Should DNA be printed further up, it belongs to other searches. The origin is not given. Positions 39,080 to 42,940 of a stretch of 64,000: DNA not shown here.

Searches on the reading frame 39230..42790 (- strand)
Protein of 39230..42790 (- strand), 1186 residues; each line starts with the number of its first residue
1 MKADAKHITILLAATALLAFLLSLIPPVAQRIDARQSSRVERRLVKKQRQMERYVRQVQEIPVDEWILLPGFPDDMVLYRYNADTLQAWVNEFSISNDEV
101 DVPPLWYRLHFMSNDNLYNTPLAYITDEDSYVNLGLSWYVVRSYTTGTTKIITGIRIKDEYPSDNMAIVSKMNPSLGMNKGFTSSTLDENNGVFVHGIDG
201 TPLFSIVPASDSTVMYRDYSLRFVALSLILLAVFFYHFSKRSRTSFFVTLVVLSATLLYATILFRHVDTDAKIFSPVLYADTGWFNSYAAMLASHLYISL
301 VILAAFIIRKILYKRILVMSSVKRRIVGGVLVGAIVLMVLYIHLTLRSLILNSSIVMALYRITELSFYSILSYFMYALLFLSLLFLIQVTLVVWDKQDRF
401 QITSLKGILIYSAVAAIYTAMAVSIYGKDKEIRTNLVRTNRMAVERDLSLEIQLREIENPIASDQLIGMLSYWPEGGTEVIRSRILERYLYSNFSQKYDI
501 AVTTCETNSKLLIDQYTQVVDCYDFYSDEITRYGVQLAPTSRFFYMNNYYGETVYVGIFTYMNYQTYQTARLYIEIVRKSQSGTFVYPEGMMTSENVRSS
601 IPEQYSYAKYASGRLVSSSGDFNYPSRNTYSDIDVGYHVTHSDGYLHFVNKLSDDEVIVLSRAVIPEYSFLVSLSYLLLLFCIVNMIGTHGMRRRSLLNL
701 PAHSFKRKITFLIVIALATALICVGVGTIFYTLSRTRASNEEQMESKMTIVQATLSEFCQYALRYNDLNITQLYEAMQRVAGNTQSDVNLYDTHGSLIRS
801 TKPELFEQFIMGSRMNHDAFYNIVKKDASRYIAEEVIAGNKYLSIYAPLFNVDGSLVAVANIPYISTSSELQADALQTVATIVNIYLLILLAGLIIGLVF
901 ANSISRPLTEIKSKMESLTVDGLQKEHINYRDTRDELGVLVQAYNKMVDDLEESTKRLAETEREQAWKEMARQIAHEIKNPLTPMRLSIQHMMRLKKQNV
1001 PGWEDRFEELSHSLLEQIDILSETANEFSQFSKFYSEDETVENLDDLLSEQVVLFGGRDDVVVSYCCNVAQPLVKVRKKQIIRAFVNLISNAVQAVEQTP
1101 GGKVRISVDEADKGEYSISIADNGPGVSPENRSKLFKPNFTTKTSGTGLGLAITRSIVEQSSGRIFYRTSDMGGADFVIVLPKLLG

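Call 43: search_protein_families(library=pfam, proteins=[window:39230-42790:-], max_evalue=0.001)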
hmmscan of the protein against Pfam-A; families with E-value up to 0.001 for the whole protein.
window:39230-42790:- (1186 aa): 7 families
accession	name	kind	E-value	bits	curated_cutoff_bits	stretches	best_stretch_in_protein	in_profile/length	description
PF02518.31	HATPase_c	-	1.2e-22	80.8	26.4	1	1079-1183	4-109/111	Histidine kinase-, DNA gyrase B-, and HSP90-like ATPase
PF00672.30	HAMP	-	7.5e-08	33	25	1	900-953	2-53/53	HAMP domain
PF17202.10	sCache_3_3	-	1.9e-06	28.6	28.8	1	808-860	40-91/107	Single cache domain 3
PF00512.31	HisKA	-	3.1e-06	27.6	26.9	1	967-1033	2-62/66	His Kinase A (phospho-acceptor) domain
PF14501.12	HATPase_c_5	-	0.00014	22.2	22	1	1079-1169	4-90/102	GHKL domain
PF13581.12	HATPase_c_2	-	0.00018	22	27.4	1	1088-1160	39-111/127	Histidine kinase-like ATPase domain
PF13589.12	HATPase_c_3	-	0.00052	20.5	25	0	1083-1143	5-61/137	Histidine kinase-, DNA gyrase B-, and HSP90-like ATPase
